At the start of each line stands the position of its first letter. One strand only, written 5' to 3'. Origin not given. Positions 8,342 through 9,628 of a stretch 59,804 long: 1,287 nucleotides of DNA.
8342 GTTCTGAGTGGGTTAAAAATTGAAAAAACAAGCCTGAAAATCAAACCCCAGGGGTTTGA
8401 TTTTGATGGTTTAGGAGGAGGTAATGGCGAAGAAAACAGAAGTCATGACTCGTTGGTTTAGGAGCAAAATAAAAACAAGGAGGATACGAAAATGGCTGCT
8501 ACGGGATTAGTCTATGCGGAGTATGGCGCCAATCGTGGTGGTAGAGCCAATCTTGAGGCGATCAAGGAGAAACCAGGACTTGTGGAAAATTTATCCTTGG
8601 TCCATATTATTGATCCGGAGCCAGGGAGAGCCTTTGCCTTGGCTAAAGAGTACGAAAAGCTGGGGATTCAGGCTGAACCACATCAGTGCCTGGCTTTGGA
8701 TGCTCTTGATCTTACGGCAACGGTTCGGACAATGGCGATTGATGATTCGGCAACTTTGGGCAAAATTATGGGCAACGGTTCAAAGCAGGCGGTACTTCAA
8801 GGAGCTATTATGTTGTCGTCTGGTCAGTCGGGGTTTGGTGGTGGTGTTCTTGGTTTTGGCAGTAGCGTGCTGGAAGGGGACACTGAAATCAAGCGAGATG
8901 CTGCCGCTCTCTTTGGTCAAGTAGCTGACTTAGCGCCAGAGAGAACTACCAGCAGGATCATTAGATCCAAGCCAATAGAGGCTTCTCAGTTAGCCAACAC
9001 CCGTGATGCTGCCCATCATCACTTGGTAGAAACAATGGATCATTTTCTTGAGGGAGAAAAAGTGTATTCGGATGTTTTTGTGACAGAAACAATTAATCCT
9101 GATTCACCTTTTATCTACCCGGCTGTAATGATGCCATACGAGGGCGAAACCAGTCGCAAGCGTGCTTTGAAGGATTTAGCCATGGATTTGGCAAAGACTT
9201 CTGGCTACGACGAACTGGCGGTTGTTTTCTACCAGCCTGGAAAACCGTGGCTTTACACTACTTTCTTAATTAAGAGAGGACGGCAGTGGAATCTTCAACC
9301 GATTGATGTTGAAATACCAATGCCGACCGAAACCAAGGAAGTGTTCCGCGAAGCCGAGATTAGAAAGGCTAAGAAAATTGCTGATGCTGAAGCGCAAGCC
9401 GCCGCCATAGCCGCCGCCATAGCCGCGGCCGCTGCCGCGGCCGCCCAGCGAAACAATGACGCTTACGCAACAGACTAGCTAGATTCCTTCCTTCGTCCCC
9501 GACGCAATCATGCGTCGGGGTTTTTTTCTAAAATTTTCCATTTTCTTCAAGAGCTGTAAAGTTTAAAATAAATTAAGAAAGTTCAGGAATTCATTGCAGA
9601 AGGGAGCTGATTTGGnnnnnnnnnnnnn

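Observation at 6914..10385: GC-rich three-gene cassette of unknown function (4-TM coiled-coil protein, Gly/Ala-rich orphan, vWA lipoprotein) occupying the murE slot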

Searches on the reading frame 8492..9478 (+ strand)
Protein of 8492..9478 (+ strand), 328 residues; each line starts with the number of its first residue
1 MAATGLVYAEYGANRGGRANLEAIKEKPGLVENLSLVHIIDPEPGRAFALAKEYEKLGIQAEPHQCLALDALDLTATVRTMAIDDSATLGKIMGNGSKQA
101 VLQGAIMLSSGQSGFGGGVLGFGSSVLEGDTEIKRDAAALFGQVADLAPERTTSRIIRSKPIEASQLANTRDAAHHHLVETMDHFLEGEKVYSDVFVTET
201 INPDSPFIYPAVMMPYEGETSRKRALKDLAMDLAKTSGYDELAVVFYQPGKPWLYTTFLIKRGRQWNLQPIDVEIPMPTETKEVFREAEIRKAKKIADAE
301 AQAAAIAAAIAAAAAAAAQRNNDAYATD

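Call 3: search_protein_families(library=pfam, proteins=[window:8492-9478:+], max_evalue=1)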
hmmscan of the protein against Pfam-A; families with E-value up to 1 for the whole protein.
window:8492-9478:+ (328 aa): 1 family
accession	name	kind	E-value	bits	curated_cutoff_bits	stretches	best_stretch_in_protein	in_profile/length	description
PF18828.6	LPD15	-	0.02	15.2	27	0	225-258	2-35/99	Large polyvalent-protein-associated domain 15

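Call 4: search_protein_families(library=ncbifam, proteins=[window:8492-9478:+], max_evalue=1)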
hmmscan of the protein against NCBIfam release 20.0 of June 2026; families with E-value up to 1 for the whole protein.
window:8492-9478:+ (328 aa): 0 families

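Call 8: search_protein_families(library=phrogs, proteins=[window:8492-9478:+], max_evalue=1)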
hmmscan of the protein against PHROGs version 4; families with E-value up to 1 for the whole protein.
window:8492-9478:+ (328 aa): 1 family
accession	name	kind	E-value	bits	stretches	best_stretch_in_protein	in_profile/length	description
phrog_15815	-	unknown function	0.048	14.6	1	243-304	93-156/192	-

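Call 9: search_protein_families(library=padloc, proteins=[window:8492-9478:+], max_evalue=1)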
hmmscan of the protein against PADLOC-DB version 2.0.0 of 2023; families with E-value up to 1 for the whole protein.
window:8492-9478:+ (328 aa): 0 families

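Call 10: find_homologous_proteins(query=window:8492-9478:+, max_evalue=0.001)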
Query window:8492-9478:+ (328 aa): 2 proteins with E <= 0.001 among 8000 candidates.
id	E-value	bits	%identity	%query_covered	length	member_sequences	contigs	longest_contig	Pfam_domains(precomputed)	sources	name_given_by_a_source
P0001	1.0e-206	703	99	100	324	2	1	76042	-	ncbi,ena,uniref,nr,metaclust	ncbi:MAG: hypothetical protein US31_C0001G0049 [Berkelbacteria bacterium GW2011_GWA1_36_9]|uniref:Un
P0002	3.5e-113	396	57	90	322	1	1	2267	-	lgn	-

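Call 11: find_encoding_contigs(protein=P0002, flank=10000, max_places=6)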
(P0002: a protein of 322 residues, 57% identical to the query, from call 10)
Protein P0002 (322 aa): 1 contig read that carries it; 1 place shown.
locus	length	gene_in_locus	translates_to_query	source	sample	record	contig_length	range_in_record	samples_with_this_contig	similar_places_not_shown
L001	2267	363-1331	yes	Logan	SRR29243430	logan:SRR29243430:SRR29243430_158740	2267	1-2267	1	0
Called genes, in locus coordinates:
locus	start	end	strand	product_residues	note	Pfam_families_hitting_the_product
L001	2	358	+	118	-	?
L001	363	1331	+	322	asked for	-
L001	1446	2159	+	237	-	-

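Call 12: find_encoding_contigs(protein=P0001, flank=10000, max_places=6)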
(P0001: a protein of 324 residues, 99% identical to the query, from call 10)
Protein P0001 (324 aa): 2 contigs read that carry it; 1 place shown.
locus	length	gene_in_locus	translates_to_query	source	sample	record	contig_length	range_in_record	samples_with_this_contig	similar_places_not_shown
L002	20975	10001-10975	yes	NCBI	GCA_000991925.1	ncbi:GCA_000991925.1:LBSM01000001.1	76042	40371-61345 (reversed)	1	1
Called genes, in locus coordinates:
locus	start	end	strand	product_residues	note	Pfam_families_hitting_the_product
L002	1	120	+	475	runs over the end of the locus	PF00587:tRNA-synt_2b, PF03129:HGTP_anticodon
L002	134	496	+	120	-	-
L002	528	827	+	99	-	PF03819:MazG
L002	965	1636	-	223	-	PF01797:Y1_Tnp (weak)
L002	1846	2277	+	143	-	PF02381:MraZ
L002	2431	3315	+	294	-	PF01209:Ubie_methyltran (faint), PF01795:Methyltransf_5, PF05175:MTS (faint), PF13847:Methyltransf_31 (weak)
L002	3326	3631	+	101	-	-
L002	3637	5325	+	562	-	PF03717:PBP_dimer, PF00905:Transpeptidase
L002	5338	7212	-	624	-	-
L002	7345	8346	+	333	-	PF13936:HTH_38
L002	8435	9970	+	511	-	-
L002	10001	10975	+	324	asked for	-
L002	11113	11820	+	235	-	-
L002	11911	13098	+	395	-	PF08245:Mur_ligase_M, PF02875:Mur_ligase_C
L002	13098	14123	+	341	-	PF00953:Glycos_transf_4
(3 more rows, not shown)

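Call 29: search_solved_structures(query=A1, max_evalue=10)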
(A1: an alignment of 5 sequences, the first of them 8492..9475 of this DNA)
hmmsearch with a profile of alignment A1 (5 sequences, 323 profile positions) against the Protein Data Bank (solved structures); distinct sequences matched with E-value up to 10: 10.
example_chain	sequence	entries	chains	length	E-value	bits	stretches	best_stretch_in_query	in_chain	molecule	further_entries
2jk0_A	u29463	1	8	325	0.38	13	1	104-217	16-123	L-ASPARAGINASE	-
1zcf_A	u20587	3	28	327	0.38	12.9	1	104-217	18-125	L-asparaginase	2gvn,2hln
9ec1_A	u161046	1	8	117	0.69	12.1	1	47-86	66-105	Dystrophin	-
8szx_A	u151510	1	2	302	1.1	11.5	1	231-274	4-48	Coatomer subunit beta'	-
8ewi_A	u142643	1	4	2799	6.4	8.9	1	226-256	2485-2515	E3 ubiquitin-protein ligase UBR5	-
8c06_A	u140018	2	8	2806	6.5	8.9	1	226-256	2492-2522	E3 ubiquitin-protein ligase UBR5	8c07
8d4x_A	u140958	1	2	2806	6.5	8.9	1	226-256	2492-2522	E3 ubiquitin-protein ligase UBR5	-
8e0q_A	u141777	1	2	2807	6.5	8.9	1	226-256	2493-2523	E3 ubiquitin-protein ligase UBR5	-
8bja_B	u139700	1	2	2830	6.5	8.9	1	226-256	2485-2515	E3 ubiquitin-protein ligase UBR5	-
8p82_A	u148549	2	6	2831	6.5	8.9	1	226-256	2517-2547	E3 ubiquitin-protein ligase UBR5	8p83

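Call 35: find_related_loci(query=A5, collection=genome_contigs, flank=8000)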
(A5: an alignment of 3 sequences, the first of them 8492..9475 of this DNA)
Query A5 (328 aa) in genome_contigs; peptide patterns used: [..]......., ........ (x = any residue, [..] = any of these).
76 stretches matched a pattern; 1 encode a relative of the query (tblastn E <= 1e-3); 1 distinct loci.
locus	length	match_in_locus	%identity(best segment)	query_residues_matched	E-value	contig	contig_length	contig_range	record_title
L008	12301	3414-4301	79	1-296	3e-157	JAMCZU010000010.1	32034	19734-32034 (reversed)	MAG: Patescibacteria group bacterium isolate FK_Sedi_B_Bin.291 NODE_4166_length_32034_cov_25.6135, whole genome shotgun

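Call 36: find_related_loci(query=A5, collection=metagenome_contigs, flank=8000)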
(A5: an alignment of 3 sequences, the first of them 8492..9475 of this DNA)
Query A5 (328 aa) in metagenome_contigs; peptide patterns used: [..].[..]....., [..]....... (x = any residue, [..] = any of these).
147 stretches matched a pattern, but none encodes a relative of the query by tblastn (E <= 1e-3).

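Call 37: find_related_loci(query=A5, collection=viral_contigs, flank=8000)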
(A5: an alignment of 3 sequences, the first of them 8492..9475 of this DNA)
Query A5 (328 aa) in viral_contigs; peptide patterns used: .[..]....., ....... (x = any residue, [..] = any of these).
45 stretches matched a pattern, but none encodes a relative of the query by tblastn (E <= 1e-3).

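Call 41: predict_structure(alignment_id=A3)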
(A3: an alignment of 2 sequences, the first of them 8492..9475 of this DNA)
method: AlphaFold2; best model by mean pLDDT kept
length: 328 residues; sequences in the alignment: 2
mean_pLDDT: 44.5   pTM: 0.29
mean pLDDT of the five models: 44.5, 43.5, 42.5, 42.4, 40.1
residues with pLDDT >= 90: 0; 70-90: 20; 50-70: 118; < 50: 190
segments of 3 or more residues with pLDDT < 50: 1-20, 28-34, 65-211, 324-328
pLDDT, mean of each block of 10 residues (from residue 1): 34 38 51 50 60 68 47 29 27 26 24 25 24 30 26 22 28 42 40 34 40 54 61 58 59 58 51 52 57 69 75 65 45
secondary structure, 60 per line:
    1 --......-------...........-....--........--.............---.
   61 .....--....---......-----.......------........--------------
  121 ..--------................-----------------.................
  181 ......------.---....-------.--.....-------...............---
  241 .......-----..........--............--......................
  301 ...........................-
elements in order: E3-8 H16-26 H28-31 E34-41 H44-56 E60-65 H68-71 H75-80 H86-92 H99-106 H131-146 H164-186 E211-215 H223-237 E241-247 E253-262 E265-276 H279-327

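Call 43: search_protein_representatives(alignment_id=A3)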
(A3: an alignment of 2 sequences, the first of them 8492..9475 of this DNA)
Query: 2 sequences, 330 profile positions. Proteins with E-value up to 0.001 (for the whole library): 61; up to 1e-10: 35; up to 1e-30: 9. The best 61 are listed.
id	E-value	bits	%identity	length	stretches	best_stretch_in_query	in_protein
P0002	4.5e-199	676.7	-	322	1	1-330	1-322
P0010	1.6e-60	221.3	-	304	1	3-290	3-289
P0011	8.8e-50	186.0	-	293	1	11-290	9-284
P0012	1.8e-45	171.8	-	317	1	10-293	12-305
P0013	1.8e-38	148.8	-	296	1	11-273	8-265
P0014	3.7e-33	131.3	-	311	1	36-292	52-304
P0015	3.7e-33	131.3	-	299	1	10-290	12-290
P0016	4.2e-33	131.1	-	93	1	233-330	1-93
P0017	3.2e-32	128.2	-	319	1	11-237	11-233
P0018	2.0e-29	119.0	-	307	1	8-291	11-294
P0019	1.7e-28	116.0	-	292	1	10-282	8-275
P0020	1.3e-26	109.8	-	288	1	9-282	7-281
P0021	3.7e-25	105.0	-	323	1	8-279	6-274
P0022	4.5e-25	104.7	-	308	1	7-282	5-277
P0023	5.9e-25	104.4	-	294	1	10-284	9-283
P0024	2.3e-24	102.4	-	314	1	36-293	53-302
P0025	8.9e-24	100.5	-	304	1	7-279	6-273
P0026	9.5e-24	100.4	-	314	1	6-278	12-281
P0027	1.3e-22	96.7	-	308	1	8-293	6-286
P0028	3.3e-21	92.1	-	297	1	9-277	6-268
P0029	1.4e-19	86.7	-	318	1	9-260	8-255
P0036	4.8e-17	78.4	-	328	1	9-330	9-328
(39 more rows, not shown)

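Call 45: search_solved_structures(query=A6, max_evalue=10, show_alignments=3)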
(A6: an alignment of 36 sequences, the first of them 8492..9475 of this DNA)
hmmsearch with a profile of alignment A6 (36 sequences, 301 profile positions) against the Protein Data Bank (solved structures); distinct sequences matched with E-value up to 10: 15.
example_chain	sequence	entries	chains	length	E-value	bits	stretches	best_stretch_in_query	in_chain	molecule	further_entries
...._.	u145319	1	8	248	0.1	14.8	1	33-94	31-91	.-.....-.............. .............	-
8hde_A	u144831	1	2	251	0.11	14.8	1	33-94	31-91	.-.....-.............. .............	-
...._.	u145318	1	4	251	0.13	14.5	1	33-94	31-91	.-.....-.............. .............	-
8hdn_A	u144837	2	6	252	0.13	14.5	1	33-94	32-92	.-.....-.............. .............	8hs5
3gaf_A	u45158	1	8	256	0.13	14.5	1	33-94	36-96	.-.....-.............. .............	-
8hs6_A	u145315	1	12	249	0.14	14.3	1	33-94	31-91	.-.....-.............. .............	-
6g8h_CCC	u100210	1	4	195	0.15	14.3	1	17-89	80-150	Transcriptional regulatory protein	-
8hs4_A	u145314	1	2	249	0.17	14.1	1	33-94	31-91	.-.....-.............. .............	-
6g87_A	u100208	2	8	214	0.18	14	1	17-89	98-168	TetR/AcrR family transcriptional regulator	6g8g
8hdi_A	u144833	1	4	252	0.2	13.8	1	33-94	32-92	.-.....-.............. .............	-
8hax_A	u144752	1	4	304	0.21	13.8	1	33-94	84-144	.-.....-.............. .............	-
5u9p_A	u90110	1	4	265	0.22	13.7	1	32-84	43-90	Gluconate 5-dehydrogenase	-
3qmw_A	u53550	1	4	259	0.3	13.3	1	219-285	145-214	Thioesterase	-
3qmv_A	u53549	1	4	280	0.35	13.1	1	219-285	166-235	Thioesterase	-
7xr9_A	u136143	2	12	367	0.59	12.3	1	15-77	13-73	DgpA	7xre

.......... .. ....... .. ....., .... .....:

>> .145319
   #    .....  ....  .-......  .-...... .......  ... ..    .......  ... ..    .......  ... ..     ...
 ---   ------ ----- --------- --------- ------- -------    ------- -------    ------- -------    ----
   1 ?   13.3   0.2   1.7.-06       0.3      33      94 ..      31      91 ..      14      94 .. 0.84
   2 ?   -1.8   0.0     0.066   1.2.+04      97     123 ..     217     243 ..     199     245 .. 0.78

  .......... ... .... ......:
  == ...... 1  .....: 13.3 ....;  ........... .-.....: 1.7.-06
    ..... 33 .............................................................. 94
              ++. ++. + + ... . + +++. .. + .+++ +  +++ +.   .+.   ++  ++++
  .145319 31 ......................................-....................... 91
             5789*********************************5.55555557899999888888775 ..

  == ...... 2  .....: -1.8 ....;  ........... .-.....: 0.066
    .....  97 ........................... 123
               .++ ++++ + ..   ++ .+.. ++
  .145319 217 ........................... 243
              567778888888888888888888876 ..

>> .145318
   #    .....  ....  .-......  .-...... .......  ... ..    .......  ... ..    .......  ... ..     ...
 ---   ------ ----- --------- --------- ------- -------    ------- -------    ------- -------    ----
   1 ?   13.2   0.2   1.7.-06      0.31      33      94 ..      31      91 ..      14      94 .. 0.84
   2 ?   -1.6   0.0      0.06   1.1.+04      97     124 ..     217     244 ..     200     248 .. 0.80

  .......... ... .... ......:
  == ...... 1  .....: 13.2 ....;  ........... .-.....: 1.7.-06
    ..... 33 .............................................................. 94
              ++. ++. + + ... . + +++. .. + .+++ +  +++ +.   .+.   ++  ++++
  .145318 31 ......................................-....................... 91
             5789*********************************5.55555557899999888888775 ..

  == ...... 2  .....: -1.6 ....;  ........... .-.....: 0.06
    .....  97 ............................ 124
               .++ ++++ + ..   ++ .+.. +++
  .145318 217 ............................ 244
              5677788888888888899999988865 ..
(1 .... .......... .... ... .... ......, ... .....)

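Call 46: search_protein_families(library=pfam, alignment_id=A6, max_evalue=1)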
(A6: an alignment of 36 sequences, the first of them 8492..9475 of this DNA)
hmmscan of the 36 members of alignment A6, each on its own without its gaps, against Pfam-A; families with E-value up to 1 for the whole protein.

A. member 1, window:8492-9475:+ (328 aa): 1 family
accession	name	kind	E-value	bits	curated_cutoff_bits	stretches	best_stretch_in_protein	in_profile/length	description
PF18828.6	LPD15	-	0.02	15.2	27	0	225-258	2-35/99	Large polyvalent-protein-associated domain 15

B. families by the number of members that match (of 36 scanned): 17 families
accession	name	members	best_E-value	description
PF18828.6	LPD15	3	0.0087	Large polyvalent-protein-associated domain 15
PF01408.29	GFO_IDH_MocA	1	0.0055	Oxidoreductase family, NAD-binding Rossmann fold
PF06877.16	RraB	1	0.0058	Regulator of ribonuclease activity B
PF14408.11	Actino_peptide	1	0.052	Ribosomally synthesised peptide in actinomycetes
PF17152.10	CHASE8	1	0.073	Periplasmic sensor domain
PF11252.13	DUF3051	1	0.14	Protein of unknown function (DUF3051)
PF05755.17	REF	1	0.15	Rubber elongation factor protein (REF)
PF22187.2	DUF6946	1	0.16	Domain of unknown function (DUF6946)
PF20661.2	SutA-RBD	1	0.18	SutA RNAP-binding domain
PF04485.17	NblA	1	0.18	Phycobilisome degradation protein nblA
PF25061.1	RRM_fung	1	0.19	Fungal RNA-binding domain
PF13399.11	LytR_C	1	0.2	LytR cell envelope-related transcriptional attenuator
PF21712.3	RASSF8-10_RA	1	0.21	Ras association domain-containing protein 8/10, RA domain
PF06616.17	BsuBI_PstI_RE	1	0.24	BsuBI/PstI restriction endonuclease domain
PF00732.25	GMC_oxred_N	1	0.25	GMC oxidoreductase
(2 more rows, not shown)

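Call 52: list_cluster_members(proteins=[P0010, P0011, P0012, P0013, P0014, P0015, P0017, P0018, P0021, P0036])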
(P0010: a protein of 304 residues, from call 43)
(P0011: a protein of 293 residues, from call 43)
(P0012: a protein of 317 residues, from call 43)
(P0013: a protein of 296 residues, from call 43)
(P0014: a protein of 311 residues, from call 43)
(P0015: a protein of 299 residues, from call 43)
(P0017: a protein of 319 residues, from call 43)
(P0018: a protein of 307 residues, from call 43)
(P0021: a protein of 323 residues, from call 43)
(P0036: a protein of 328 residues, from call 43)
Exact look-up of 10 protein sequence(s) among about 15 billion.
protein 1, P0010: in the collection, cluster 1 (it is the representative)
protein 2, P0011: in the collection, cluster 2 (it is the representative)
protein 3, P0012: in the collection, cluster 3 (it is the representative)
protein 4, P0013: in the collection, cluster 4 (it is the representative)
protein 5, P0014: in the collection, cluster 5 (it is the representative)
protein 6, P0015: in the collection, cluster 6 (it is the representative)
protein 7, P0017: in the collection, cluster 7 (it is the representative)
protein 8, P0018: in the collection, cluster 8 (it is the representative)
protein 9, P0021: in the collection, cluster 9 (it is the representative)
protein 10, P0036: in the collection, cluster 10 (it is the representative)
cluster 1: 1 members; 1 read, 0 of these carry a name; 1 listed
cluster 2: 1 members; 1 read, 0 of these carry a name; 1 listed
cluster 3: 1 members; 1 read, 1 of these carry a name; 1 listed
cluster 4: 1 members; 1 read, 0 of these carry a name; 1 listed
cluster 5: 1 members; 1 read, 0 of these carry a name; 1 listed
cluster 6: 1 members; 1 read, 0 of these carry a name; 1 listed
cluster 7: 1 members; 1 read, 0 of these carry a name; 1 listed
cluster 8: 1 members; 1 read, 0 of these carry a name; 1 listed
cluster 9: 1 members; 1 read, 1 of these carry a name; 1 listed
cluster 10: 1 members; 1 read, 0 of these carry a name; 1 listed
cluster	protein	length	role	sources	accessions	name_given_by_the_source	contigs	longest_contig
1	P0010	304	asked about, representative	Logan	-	-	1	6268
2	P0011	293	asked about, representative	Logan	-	-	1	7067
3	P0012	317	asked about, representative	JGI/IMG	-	hypothetical protein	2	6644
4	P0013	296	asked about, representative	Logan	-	-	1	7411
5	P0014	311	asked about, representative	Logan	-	-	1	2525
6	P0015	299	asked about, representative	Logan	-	-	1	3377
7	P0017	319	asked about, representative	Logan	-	-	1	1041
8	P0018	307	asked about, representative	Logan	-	-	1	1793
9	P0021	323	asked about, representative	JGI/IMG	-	hypothetical protein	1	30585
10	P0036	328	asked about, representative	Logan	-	-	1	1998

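Call 54: find_encoding_contigs(protein=P0021, flank=10000, max_places=3)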
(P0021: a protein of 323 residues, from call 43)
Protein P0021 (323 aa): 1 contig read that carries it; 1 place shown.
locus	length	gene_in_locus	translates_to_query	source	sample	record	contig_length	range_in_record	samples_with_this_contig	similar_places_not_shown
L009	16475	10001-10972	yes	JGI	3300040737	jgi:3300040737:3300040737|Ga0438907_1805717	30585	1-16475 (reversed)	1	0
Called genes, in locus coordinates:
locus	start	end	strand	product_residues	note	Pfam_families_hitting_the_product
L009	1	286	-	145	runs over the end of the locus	-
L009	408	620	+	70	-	-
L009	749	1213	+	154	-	-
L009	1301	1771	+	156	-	PF04002:RadC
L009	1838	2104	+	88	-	-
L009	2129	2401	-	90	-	-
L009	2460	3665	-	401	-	-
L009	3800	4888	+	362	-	PF13191:AAA_16 (faint), PF24389:ORC-CDC6-like (weak), PF13401:AAA_22 (weak), PF00004:AAA (faint), PF13173:AAA_14 (weak)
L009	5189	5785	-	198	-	PF14385:DUF4416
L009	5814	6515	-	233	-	PF02592:Vut_1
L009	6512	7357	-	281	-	-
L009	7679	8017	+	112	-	-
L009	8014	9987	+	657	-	-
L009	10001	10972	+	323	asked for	-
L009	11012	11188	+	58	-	-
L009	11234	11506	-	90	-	-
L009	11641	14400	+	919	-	-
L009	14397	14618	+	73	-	PF12728:HTH_17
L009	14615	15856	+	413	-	PF14659:Phage_int_SAM_3 (faint), PF00589:Phage_integrase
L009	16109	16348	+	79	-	-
